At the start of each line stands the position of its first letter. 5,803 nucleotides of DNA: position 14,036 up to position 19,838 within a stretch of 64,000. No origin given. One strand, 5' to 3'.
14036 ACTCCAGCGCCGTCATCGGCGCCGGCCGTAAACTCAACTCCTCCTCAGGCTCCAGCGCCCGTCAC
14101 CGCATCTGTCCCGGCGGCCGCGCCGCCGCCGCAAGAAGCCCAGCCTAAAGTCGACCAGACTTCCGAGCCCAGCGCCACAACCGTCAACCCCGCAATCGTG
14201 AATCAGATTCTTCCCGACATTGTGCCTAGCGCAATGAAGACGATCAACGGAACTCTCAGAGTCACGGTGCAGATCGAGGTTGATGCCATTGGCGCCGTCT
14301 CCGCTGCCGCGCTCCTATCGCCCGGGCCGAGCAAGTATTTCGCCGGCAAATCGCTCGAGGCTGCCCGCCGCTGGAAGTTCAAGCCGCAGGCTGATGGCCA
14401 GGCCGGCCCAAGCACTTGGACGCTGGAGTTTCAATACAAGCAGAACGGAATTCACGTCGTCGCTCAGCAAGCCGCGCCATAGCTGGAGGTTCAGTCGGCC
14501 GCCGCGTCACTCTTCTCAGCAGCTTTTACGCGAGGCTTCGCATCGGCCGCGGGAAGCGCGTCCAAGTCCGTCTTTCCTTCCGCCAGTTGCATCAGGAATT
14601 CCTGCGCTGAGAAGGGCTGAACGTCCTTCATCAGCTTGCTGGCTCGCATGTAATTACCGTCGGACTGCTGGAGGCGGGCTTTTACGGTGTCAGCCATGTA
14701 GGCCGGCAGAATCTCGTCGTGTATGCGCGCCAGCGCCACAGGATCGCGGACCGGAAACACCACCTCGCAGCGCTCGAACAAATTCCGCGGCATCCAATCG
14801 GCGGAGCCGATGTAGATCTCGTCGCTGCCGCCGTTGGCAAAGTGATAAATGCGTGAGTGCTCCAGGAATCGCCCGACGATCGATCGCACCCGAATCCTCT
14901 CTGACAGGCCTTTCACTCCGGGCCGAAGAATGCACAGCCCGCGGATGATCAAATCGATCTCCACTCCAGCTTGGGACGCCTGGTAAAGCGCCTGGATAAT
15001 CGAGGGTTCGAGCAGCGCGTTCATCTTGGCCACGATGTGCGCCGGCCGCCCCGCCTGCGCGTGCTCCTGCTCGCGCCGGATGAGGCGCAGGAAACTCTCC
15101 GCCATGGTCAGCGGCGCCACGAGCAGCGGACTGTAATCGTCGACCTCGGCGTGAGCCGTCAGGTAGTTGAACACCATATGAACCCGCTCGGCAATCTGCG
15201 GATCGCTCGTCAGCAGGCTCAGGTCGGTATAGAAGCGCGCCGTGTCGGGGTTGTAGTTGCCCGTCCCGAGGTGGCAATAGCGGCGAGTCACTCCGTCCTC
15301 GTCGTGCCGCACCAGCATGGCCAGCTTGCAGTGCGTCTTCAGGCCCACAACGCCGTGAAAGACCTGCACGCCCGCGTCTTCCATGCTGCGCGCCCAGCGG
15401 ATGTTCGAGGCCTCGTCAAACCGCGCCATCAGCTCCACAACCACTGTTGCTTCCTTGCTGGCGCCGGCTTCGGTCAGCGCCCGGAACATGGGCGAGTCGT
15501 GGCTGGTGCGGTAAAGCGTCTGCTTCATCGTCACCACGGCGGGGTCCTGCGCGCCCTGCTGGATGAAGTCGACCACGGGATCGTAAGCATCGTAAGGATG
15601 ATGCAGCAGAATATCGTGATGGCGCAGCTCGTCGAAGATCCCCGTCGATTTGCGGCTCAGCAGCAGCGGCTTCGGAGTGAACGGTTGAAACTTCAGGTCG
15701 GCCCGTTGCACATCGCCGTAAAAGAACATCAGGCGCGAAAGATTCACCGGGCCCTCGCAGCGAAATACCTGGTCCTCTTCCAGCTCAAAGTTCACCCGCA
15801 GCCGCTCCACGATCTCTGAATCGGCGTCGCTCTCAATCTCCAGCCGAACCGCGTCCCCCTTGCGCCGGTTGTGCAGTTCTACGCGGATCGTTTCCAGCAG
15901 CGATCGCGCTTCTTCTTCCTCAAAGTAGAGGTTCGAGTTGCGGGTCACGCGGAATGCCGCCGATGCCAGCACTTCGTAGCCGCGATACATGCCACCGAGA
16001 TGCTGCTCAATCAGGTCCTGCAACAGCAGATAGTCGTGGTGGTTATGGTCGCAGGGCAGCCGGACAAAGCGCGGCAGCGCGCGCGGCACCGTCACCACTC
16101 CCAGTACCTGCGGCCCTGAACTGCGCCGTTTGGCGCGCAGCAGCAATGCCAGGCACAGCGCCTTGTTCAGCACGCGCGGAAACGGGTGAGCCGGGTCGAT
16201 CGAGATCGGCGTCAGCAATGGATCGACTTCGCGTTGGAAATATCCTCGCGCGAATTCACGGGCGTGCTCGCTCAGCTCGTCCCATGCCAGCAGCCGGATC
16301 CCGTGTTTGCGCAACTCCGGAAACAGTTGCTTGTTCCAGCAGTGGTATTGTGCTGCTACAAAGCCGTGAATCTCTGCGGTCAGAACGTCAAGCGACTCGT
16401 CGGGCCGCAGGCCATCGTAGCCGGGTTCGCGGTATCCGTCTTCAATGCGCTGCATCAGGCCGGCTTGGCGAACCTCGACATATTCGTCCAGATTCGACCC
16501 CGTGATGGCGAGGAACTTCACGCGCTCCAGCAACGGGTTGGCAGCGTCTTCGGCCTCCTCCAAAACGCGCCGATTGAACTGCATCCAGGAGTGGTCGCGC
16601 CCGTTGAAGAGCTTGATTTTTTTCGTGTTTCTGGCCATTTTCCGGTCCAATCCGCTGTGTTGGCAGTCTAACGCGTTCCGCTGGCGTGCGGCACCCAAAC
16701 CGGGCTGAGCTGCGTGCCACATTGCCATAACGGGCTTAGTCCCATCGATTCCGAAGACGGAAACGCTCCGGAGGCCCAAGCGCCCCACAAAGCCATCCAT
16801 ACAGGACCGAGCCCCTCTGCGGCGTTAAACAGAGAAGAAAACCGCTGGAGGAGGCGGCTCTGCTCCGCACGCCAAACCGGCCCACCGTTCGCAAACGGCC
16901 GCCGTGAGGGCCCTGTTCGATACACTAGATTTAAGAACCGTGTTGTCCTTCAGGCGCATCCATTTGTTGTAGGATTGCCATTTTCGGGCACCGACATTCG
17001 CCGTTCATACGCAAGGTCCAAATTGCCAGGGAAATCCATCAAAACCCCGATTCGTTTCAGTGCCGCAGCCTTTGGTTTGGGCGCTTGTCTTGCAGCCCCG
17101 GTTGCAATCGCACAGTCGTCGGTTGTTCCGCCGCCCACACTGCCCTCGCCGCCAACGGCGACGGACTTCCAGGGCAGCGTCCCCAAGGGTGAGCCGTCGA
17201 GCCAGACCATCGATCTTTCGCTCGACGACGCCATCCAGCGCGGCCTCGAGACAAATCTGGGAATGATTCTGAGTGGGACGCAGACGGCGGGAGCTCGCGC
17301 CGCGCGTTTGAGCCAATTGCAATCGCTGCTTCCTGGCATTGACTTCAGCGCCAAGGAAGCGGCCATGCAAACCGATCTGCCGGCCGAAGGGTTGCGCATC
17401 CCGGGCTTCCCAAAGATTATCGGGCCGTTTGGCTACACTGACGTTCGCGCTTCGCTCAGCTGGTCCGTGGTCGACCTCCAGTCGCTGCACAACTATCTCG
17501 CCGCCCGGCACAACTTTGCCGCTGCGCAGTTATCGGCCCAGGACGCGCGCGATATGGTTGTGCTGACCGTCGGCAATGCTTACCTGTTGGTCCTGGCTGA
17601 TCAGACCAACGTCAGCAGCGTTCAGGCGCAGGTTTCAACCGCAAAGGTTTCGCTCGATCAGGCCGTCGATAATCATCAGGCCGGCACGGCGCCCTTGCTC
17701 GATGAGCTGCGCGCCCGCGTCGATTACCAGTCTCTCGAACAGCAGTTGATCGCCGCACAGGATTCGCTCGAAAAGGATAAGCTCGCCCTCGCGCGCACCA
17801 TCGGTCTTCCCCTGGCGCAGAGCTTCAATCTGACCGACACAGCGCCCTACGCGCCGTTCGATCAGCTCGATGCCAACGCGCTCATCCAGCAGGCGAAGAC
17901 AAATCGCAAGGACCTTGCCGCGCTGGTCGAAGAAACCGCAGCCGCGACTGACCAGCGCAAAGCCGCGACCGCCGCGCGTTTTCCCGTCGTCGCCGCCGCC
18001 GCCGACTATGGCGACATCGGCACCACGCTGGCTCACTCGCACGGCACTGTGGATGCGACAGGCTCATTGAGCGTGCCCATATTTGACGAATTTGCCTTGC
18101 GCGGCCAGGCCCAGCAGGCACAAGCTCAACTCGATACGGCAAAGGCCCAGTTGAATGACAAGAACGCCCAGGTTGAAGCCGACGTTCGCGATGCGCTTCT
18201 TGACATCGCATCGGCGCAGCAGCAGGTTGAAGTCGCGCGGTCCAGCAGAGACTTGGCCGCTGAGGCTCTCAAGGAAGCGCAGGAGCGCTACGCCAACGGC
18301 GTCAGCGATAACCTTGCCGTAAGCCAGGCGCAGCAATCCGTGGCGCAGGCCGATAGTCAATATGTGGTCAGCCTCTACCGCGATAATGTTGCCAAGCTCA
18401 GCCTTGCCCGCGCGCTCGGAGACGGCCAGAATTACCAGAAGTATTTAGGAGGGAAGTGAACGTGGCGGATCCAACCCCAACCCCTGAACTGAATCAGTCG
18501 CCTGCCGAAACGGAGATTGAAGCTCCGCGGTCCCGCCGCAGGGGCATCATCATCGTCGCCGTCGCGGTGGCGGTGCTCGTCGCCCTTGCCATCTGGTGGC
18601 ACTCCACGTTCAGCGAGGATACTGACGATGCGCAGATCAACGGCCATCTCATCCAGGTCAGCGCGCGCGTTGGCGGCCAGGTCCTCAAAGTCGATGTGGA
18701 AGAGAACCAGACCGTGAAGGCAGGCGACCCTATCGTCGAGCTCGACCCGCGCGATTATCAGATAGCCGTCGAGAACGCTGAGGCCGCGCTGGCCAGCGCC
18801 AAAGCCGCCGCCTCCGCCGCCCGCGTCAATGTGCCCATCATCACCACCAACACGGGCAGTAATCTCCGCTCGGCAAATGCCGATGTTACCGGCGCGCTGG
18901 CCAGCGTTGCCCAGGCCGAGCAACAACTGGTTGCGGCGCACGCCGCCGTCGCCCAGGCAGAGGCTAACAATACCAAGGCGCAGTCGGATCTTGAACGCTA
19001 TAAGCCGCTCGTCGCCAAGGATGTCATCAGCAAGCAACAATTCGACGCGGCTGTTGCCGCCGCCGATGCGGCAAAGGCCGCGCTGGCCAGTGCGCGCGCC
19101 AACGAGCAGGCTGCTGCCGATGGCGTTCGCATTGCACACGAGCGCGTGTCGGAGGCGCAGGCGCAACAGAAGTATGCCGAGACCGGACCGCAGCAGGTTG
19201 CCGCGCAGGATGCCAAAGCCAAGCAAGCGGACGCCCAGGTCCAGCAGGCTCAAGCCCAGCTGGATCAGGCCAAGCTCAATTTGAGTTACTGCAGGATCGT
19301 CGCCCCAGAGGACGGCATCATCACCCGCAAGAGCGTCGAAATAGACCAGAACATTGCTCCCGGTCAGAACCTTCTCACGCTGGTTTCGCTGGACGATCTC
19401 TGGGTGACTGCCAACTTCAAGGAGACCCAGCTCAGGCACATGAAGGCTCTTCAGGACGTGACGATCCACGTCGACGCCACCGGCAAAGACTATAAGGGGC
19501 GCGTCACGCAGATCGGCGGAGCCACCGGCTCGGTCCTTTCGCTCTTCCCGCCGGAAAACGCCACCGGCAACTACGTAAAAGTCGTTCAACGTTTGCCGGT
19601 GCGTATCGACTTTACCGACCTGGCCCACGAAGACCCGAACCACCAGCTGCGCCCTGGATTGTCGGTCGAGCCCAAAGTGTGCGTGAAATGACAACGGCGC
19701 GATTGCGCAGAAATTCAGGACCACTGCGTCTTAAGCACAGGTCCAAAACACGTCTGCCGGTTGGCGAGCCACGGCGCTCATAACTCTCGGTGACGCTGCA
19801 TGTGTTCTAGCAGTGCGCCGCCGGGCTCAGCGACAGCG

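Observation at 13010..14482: Predicted pseudokinase fused to a TonB C-terminal domain across the inner membrane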

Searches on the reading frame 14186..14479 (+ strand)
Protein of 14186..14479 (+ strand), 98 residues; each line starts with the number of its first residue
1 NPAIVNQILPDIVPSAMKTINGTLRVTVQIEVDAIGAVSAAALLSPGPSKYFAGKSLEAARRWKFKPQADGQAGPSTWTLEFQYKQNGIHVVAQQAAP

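Call 27: search_solved_structures(query=A2, max_evalue=10, show_alignments=3)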
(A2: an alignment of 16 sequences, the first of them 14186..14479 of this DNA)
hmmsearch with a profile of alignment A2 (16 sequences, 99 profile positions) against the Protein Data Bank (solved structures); distinct sequences matched with E-value up to 10: 22.
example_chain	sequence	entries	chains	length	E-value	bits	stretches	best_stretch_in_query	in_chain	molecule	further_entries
2k9k_A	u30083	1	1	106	1.2e-06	32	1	8-77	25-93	TonB2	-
1u07_A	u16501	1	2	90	2.9e-06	30.7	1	9-70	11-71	TonB protein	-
2gsk_B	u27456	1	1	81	3.5e-06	30.4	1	9-69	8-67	protein TONB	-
1ihr_A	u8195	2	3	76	6.5e-06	29.6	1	20-70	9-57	TonB protein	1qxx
1xx3_A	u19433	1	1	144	8.5e-06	29.2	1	9-70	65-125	TonB protein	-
6i97_D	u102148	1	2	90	1.3e-05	28.6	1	10-86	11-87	Protein TonB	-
6fip_A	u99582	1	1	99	1.6e-05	28.3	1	17-86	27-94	Protein TonB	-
2grx_C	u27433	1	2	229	2.3e-05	27.8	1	9-70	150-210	Protein tonB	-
9ddo_F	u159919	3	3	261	2.7e-05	27.6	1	9-70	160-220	Protein TonB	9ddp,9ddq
8rd6_A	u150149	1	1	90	4.6e-05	26.8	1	9-69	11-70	Protein TonB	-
7zc8_B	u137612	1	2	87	0.015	18.8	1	23-81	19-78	Protein TonB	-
9rpl_A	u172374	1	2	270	0.041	17.4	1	27-56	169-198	S-layer protein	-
9hi3_A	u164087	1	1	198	0.073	16.6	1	23-81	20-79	Protein TonB,Ferredoxin-1, chloroplastic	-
8bt9_A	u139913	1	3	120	0.15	15.6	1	27-56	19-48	S-layer protein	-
7qfl_A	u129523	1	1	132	0.17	15.4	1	27-56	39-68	S-layer protein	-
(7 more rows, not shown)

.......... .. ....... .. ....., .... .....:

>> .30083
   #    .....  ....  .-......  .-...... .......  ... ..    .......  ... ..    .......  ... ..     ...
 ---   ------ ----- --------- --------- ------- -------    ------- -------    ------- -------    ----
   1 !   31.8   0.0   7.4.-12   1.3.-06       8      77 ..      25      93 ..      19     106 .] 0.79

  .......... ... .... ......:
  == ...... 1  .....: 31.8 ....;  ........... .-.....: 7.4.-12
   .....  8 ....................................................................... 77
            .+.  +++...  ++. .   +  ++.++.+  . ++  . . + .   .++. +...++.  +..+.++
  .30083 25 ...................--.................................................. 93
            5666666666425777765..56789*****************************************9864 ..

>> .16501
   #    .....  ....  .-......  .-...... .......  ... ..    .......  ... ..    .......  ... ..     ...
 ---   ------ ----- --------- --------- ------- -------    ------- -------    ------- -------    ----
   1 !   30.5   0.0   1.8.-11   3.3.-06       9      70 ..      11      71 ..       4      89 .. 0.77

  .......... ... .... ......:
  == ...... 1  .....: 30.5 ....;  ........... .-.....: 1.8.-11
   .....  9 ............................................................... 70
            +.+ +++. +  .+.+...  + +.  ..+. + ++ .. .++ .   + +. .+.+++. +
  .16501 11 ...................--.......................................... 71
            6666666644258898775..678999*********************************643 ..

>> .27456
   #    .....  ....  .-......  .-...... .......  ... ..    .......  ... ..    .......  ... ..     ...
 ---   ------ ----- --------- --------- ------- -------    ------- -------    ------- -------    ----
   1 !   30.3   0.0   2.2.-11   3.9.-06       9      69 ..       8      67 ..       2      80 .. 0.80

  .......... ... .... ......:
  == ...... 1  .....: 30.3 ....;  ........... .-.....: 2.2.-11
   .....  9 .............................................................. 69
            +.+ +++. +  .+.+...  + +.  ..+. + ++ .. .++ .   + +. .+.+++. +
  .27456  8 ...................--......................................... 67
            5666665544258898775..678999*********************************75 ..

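Call 33: predict_structure(alignment_id=A2)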
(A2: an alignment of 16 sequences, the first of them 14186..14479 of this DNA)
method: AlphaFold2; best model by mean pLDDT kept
length: 98 residues; sequences in the alignment: 16
mean_pLDDT: 87.1   pTM: 0.77
mean pLDDT of the five models: 87.1, 86.9, 85.9, 84.9, 84.3
residues with pLDDT >= 90: 58; 70-90: 29; 50-70: 9; < 50: 2
segments of 3 or more residues with pLDDT < 50: none
pLDDT, mean of each block of 10 residues (from residue 1): 83 90 94 89 90 95 80 74 94 80
secondary structure, 60 per line:
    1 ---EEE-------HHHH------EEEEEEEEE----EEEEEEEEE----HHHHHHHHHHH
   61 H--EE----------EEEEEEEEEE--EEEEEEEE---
elements in order: E4-6 H14-17 E24-32 E37-45 H50-61 E76-85 E88-95

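Call 37: fold_search(model_id=the predicted structure, library=pdb)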
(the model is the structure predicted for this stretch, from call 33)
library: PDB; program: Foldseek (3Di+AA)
matches with E <= 10: 278; with E <= 0.001: 1
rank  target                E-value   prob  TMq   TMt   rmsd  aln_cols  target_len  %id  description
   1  9hi3                  2.7e-04  1.00  0.73  0.39   2.7        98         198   21  C-terminal domain of pectobacterial FusB in complex with spinach ferredoxin 1 (released 2025-04-23)
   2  2gsk_B                2.1e-03  1.00  0.64  0.76   3.8        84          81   23  Structure of the BtuB:TonB Complex (released 2006-06-13)
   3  1xx3_MODEL_1_A        2.8e-03  1.00  0.69  0.75   2.6        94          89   23  Solution Structure of Escherichia coli TonB-CTD (released 2005-02-15)
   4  8rd6_MODEL_1_A        2.8e-03  1.00  0.70  0.76   2.9        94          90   22  the C-terminal domain of TonB protein from Salmonella enterica. (released 2024-01-17)
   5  6fip_MODEL_1_A        3.1e-03  1.00  0.65  0.64   2.9        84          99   21  Solution NMR structure of Pseudomonas aeruginosa TonB CTD (released 2018-08-29)
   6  1u07_B                1.3e-02  1.00  0.64  0.70   3.9        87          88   23  Crystal Structure of the 92-residue C-term. part of TonB with significant structural changes compared to shorter fragm (released 2004-11-30)
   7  9dc4_T                1.6e-02  1.00  0.63  0.71   2.1        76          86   12  Transferrin Binding Protein A in complex with transferrin binding protein B, transferrin and globular domain of TonB (released 2026-03-04)
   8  1u07_A                1.9e-02  1.00  0.66  0.72   2.8        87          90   24  Crystal Structure of the 92-residue C-term. part of TonB with significant structural changes compared to shorter fragm (released 2004-11-30)
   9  7zc8_A                3.1e-02  1.00  0.54  0.60   9.8        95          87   15  Crystal structure of the C-terminal domain of FusB, a TonB homologue (released 2022-08-17)
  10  9ddz                  3.3e-02  1.00  0.53  0.61   7.9        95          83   13  Crystal Structure of Neisseria meningitidis TonB C-terminus domain (globular domain) (released 2026-03-04)
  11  6i97_D                3.6e-02  1.00  0.68  0.73   2.5        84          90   23  Structure of the ferrioxamine B transporter FoxA from Pseudomonas aeruginosa in complex with ferrioxamine B and a C-te (released 2019-08-28)
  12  2k9k_MODEL_1_A        6.0e-02  0.99  0.55  0.51  10.7        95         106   20  Molecular characterization of the tonb2 protein from vibrio anguillarum (released 2008-11-18)
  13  7zc8_B                8.4e-02  0.99  0.54  0.60  10.9        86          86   22  Crystal structure of the C-terminal domain of FusB, a TonB homologue (released 2022-08-17)
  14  2grx_C                1.4e-01  0.99  0.58  0.71   3.3        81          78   25  Crystal structure of TonB in complex with FhuA, E. coli outer membrane receptor for ferrichrome (released 2006-06-13)
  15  6u1j_D                1.9e-01  0.66  0.39  0.16   6.1        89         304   12  Thermus thermophilus D-alanine-D-alanine ligase in complex with ADP, phosphate, D-ala-D-ala, Mg2+ and K+ (released 2020-05-06)
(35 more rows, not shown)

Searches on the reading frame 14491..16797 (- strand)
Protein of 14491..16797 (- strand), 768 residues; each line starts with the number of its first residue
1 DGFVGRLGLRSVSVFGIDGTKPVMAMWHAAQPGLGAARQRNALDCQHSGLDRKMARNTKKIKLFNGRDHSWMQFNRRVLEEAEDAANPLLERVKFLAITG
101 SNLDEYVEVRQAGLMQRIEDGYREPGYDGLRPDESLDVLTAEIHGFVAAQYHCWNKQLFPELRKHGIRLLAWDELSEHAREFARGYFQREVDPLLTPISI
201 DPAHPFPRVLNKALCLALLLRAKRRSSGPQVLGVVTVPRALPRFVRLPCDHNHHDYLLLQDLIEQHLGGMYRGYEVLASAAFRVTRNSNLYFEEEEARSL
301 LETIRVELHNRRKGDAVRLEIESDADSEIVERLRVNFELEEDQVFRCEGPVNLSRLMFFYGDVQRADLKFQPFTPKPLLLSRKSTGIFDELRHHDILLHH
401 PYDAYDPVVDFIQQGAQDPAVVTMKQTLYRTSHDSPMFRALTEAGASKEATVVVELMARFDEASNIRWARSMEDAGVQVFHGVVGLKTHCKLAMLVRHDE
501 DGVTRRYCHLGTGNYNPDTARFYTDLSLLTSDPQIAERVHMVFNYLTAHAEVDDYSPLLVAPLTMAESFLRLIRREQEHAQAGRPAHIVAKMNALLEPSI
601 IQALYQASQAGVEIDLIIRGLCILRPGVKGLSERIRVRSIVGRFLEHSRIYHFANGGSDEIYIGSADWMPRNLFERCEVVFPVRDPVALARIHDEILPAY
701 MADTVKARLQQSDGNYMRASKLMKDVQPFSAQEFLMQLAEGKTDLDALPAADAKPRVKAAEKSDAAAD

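Call 10: search_protein_families(library=pfam, proteins=[window:14491-16797:-], max_evalue=0.001)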
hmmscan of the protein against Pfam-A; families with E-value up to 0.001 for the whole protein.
window:14491-16797:- (768 aa): 5 families
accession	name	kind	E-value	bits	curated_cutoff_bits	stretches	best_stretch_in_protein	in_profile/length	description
PF17941.7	PP_kinase_C_1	-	2.5e-65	219.5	25.7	1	387-550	2-165/167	Polyphosphate kinase C-terminal domain 1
PF13090.12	PP_kinase_C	-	5.4e-65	218.5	25.8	1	558-732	1-172/172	Polyphosphate kinase C-terminal domain 2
PF02503.22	PP_kinase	-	1.8e-56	191.2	31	1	180-358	3-182/183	Polyphosphate kinase middle domain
PF13089.11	PP_kinase_N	-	2.9e-34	118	23.8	1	65-169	2-106/107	Polyphosphate kinase N-terminal domain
PF13091.12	PLDc_2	-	1.5e-05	25.3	27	0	595-694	19-126/132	PLD-like domain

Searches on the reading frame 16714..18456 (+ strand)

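Call 10: search_protein_families(library=pfam, proteins=[window:16714-18456:+], max_evalue=0.001)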
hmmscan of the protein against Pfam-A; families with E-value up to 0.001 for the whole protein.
window:16714-18456:+ (581 aa): 1 family
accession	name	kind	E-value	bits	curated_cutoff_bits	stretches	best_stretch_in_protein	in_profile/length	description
PF02321.23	OEP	-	2.2e-41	142.2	22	2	388-569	2-187/187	Outer membrane efflux protein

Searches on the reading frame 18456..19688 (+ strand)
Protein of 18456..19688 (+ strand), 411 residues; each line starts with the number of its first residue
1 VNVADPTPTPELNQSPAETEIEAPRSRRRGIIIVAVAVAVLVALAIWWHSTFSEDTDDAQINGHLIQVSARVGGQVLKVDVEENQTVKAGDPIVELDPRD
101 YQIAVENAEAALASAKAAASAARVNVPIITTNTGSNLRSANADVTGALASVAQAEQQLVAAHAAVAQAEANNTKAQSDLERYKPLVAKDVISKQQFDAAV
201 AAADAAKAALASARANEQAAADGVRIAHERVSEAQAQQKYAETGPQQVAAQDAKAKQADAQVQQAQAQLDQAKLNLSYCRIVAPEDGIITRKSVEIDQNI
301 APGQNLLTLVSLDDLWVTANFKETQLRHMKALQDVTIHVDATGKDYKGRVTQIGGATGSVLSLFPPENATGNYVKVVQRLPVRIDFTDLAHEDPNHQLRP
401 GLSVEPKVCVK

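Call 10: search_protein_families(library=pfam, proteins=[window:18456-19688:+], max_evalue=0.001)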
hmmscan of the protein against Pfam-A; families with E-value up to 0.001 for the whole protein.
window:18456-19688:+ (411 aa): 5 families
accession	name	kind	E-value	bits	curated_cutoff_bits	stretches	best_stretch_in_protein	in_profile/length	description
PF13437.12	HlyD_3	-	1.2e-17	65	22.2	1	281-359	2-82/106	HlyD family secretion protein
PF16576.10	HlyD_D23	-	1.4e-15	57.6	30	1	236-353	59-184/214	Barrel-sandwich domain of CusB or HlyD membrane-fusion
PF13533.13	Biotin_lipoyl_2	-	6.3e-08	32.7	29.8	1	67-97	2-32/32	Biotin-lipoyl like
PF00529.27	CusB_dom_1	-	5.7e-07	30.1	26.5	1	43-403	4-82/89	Cation efflux system protein CusB domain 1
PF00364.28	Biotin_lipoyl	-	6.3e-05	23.2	22.1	0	67-96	44-73/73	Biotin-requiring enzyme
